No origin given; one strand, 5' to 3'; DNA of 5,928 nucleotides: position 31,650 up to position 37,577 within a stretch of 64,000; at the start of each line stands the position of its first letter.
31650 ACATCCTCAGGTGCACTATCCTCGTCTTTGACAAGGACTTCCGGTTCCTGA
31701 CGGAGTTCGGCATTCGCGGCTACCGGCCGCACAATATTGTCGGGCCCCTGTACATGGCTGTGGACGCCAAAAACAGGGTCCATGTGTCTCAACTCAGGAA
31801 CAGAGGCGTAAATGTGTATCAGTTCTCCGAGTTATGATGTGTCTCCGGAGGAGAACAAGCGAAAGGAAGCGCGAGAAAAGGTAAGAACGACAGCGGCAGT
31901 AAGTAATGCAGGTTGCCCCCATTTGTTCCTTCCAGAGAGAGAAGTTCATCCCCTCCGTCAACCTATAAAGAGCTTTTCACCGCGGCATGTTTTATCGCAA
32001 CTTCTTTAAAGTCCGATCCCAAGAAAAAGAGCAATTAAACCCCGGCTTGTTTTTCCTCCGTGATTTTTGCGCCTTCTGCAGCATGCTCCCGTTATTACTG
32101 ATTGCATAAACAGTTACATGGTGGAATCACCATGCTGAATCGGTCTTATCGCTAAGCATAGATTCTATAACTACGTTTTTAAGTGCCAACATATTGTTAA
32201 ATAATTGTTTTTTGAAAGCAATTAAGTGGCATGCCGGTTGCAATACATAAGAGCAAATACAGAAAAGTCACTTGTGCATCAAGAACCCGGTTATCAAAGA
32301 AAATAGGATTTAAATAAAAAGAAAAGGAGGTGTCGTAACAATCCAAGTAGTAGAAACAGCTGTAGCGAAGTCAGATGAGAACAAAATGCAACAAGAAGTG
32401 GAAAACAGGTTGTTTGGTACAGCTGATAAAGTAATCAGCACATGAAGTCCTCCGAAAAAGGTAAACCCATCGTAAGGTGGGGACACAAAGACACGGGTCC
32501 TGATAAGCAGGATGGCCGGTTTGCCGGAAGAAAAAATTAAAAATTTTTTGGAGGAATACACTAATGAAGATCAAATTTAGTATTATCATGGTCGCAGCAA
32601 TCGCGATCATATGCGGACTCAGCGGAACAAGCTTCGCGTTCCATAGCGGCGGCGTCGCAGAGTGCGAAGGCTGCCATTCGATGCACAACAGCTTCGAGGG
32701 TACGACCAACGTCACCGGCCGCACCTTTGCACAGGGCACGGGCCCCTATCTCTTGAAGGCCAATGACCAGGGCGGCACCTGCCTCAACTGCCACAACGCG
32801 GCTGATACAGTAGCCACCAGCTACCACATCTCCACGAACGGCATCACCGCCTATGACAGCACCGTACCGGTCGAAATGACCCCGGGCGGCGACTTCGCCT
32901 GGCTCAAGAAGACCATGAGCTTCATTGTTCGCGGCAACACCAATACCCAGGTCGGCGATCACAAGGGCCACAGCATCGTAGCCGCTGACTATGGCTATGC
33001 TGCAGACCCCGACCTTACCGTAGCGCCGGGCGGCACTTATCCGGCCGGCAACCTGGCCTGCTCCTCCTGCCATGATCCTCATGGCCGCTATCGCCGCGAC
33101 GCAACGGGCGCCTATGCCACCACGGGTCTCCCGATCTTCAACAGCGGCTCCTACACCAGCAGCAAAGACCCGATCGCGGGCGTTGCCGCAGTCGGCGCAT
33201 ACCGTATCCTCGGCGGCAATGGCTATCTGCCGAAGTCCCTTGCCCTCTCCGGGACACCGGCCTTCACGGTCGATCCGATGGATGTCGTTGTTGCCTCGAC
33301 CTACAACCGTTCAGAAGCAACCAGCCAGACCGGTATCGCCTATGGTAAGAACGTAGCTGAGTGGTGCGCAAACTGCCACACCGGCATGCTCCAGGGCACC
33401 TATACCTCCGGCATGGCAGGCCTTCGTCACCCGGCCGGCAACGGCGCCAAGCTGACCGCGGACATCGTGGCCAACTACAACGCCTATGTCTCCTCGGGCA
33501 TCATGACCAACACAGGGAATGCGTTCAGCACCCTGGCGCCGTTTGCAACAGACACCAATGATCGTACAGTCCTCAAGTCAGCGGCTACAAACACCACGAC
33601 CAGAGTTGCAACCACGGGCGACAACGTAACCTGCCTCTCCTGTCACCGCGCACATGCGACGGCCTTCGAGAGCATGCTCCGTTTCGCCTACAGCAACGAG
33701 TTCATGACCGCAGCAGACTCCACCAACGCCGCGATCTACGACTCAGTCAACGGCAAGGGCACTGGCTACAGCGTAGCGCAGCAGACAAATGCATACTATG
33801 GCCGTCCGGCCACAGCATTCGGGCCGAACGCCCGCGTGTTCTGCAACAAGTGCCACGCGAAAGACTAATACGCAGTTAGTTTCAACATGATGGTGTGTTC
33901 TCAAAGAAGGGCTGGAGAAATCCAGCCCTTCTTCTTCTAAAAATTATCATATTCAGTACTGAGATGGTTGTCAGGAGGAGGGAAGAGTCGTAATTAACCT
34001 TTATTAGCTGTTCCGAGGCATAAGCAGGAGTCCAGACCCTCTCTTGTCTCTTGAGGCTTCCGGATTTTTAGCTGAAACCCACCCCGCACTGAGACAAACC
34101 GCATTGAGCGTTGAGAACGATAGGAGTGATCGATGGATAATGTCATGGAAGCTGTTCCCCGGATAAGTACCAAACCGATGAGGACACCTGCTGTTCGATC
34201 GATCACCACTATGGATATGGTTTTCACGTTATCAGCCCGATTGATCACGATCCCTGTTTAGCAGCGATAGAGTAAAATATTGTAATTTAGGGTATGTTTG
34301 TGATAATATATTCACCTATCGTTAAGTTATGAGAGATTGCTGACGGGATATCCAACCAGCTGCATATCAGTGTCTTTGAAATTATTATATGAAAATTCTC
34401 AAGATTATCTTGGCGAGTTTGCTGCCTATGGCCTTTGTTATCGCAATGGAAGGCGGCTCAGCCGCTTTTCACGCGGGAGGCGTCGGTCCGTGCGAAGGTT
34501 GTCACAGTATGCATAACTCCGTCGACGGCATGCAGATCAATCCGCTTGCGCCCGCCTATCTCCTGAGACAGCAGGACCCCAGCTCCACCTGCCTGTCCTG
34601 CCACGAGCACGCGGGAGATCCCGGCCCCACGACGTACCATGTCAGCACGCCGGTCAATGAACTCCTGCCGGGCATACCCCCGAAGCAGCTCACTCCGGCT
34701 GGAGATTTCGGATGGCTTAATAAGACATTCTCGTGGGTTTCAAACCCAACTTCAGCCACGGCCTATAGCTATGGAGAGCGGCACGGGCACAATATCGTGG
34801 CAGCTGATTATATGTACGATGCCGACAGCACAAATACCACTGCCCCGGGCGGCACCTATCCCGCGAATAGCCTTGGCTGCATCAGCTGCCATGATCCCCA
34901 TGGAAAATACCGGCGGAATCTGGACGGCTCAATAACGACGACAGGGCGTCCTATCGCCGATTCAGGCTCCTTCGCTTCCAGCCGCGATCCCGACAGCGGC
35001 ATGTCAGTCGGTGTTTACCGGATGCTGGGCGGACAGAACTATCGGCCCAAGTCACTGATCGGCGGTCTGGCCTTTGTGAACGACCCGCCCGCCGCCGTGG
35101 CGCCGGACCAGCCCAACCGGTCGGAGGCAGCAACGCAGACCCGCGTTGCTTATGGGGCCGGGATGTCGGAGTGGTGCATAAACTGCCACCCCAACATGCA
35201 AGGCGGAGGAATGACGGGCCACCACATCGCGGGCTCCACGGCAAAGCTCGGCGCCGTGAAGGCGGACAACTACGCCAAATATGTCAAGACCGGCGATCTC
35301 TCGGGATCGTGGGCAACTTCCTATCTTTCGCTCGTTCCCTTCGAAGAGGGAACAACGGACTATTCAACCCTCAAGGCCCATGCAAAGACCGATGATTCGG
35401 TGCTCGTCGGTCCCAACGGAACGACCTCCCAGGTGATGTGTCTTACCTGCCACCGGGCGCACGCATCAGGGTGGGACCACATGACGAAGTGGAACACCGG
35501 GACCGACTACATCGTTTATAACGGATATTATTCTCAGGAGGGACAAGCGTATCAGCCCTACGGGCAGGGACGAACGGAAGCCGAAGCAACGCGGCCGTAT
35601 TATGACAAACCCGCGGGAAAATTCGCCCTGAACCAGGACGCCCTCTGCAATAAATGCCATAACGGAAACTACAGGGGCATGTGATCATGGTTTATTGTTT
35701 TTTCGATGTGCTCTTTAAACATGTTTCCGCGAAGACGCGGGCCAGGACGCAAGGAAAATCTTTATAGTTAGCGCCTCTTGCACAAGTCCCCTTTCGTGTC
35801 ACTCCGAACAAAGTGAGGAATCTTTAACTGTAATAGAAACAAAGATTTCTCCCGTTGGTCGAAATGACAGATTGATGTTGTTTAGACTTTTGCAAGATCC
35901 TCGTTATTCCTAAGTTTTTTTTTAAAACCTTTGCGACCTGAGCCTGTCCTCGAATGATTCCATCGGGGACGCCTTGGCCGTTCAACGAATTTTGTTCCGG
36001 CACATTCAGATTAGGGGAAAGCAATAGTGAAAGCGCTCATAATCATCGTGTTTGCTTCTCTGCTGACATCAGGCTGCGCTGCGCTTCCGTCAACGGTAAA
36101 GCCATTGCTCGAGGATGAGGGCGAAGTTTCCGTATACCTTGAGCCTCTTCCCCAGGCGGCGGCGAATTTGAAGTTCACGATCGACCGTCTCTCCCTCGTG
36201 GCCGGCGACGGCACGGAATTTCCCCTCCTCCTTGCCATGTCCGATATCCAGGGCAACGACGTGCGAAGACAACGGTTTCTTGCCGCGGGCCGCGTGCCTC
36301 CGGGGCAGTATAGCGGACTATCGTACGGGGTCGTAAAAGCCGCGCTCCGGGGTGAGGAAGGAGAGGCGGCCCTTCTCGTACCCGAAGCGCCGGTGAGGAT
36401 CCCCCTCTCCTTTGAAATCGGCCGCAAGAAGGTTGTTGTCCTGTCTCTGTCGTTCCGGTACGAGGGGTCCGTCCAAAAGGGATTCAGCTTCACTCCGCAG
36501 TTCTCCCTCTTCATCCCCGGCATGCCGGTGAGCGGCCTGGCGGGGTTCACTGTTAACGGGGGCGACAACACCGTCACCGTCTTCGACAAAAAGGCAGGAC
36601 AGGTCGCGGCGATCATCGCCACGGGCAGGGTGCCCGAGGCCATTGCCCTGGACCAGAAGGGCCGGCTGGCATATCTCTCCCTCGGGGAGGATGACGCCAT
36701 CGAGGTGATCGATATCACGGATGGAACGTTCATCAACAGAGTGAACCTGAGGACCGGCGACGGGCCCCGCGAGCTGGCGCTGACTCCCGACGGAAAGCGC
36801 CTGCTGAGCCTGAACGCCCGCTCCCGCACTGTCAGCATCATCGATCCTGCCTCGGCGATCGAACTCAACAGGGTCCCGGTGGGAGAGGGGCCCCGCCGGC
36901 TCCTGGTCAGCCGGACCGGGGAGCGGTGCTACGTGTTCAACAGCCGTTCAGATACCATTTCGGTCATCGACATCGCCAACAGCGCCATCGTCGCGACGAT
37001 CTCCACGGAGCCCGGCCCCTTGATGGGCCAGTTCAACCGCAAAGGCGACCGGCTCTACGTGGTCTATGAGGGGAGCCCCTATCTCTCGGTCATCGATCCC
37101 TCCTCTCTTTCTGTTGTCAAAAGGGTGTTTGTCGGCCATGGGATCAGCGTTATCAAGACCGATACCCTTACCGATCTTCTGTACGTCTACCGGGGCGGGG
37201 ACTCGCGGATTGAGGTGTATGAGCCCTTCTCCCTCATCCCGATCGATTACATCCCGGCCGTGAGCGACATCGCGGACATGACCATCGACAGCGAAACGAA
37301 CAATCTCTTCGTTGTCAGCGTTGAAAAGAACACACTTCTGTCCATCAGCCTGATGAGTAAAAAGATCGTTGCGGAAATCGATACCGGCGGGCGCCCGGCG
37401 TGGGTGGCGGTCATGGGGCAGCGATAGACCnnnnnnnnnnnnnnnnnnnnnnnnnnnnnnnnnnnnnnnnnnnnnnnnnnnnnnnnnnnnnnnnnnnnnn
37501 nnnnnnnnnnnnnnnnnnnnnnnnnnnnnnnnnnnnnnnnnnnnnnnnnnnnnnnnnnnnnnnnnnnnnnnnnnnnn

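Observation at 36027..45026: Candidate novel outer-membrane/surface module: beta-propeller lipoprotein, 750-aa beta-barrel, CsgG/LpoB-like lipoprotein and a giant MBG/Ig-repeat protein ending in two CsgG/LpoB-like domains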

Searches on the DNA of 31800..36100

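Call 69: search_rna_families(source=window, start=31800, end=36100, threshold=evalue, max_evalue=0.1, show_alignments=1)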
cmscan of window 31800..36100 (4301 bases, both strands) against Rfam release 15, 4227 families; matches with E-value up to 0.1: 1.
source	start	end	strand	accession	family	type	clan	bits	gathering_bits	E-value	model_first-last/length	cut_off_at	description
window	32451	32529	+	RF03167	c-di-GMP-I-GGC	Cis-reg; riboswitch;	CL00126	69.2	59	1.8e-15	1-80/80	no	c-di-GMP-I-GGC riboswitch aptamer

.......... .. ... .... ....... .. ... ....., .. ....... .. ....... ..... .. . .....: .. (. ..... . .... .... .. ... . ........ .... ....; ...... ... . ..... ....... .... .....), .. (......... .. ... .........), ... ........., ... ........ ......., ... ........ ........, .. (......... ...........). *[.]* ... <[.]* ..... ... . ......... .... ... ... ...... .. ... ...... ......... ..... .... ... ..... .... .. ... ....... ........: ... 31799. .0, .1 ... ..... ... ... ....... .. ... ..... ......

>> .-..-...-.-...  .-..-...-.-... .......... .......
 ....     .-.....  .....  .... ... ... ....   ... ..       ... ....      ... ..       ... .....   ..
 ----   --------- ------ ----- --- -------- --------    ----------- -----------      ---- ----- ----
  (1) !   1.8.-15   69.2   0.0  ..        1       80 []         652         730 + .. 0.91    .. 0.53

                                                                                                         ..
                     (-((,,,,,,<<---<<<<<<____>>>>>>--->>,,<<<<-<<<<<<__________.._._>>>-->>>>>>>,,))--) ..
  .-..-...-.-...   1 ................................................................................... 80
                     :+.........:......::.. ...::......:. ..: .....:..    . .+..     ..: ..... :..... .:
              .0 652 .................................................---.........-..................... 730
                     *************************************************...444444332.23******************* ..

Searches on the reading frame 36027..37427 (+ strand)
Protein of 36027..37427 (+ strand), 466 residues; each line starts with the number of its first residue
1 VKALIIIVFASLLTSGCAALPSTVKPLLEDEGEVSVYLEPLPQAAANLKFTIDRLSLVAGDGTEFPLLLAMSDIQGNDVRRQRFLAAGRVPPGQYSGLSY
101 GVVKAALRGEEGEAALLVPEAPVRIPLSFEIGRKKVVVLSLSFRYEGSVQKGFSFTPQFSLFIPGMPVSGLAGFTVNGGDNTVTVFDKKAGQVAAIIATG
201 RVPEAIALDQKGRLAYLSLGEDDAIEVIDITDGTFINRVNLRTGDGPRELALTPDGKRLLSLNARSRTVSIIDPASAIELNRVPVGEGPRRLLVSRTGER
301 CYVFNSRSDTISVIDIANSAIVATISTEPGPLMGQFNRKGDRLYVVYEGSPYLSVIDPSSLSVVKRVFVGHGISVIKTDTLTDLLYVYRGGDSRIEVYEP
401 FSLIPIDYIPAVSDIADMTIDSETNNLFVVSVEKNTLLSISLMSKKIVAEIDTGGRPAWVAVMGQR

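Call 4: search_protein_families(library=pfam, proteins=[window:36027-37427:+], max_evalue=0.1)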
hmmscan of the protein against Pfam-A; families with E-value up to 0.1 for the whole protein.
window:36027-37427:+ (466 aa): 5 families
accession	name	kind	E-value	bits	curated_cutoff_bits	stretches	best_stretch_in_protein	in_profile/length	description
PF21783.3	YNCE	-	1.7e-10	41.2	27.1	1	185-372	140-327/339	YNCE-like beta-propeller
PF10282.15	Lactonase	-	4.8e-09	36.3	21.7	1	203-272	246-318/344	Lactonase, 7-bladed beta-propeller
PF02239.22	Cytochrom_D1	-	8.5e-07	28.3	25.5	1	304-367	288-354/368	Cytochrome D1 heme domain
PF25174.1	Beta-prop_THOC3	-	1.1e-06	28.3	305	2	249-451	51-251/272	THOC3 beta-propeller domain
PF23393.2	Beta-prop_WDR90_POC16_2nd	-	0.0096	15.6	60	0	153-286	42-169/291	WDR90/POC16, second beta-propeller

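Call 5: search_protein_families(library=ncbifam, proteins=[window:36027-37427:+], max_evalue=0.1)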
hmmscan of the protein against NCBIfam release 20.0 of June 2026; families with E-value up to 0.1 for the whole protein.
window:36027-37427:+ (466 aa): 11 families
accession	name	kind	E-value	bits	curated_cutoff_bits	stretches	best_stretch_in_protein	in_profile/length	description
TIGR03866.1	PQQ_ABC_repeats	subfamily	7.5e-33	113.9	287.3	3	263-370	17-124/310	PQQ-dependent catabolism-associated beta-propeller protein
TIGR02276.1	beta_rpt_yvtn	repeat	1.1e-31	108.5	27.85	4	254-295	1-42/42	beta-propeller repeat protein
NF052340.1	hydrazine_beta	equivalog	1.2e-18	67.3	560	2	231-365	18-155/372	hydrazine synthase subunit beta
NF052342.1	hydrazine_BC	exception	1.3e-17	63.2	1250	2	235-355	28-149/690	hydrazine synthase subunit beta-gamma fusion subunit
NF052460.1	L-NosZ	equivalog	6.1e-13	48.1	700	1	178-369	62-256/480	clade III lactonase-type nitrous-oxide reductase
NF052280.1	7_blade_YncE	equivalog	3.5e-11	42.5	400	1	219-367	146-295/338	7-bladed beta-propeller protein YncE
NF048007.1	MmpL3Stblzr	equivalog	4e-08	32.8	600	1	183-346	159-325/366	MmpL3/TtfA transport complex stabilizer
NF038117.1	choice_anch_I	subfamily_domain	3.7e-06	26.1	300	1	195-241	169-215/458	choice-of-anchor I family protein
NF008258.1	PRK11028.1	equivalog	0.0057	15.8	370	0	214-274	140-205/330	6-phosphogluconolactonase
TIGR03907.1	QH_beta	equivalog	0.012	14.8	223.2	0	223-282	11-70/338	quinohemoprotein amine dehydrogenase subunit beta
NF050136.1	PGL_lacton_Staph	exception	0.024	13.7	500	0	282-318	184-220/341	6-phosphogluconolactonase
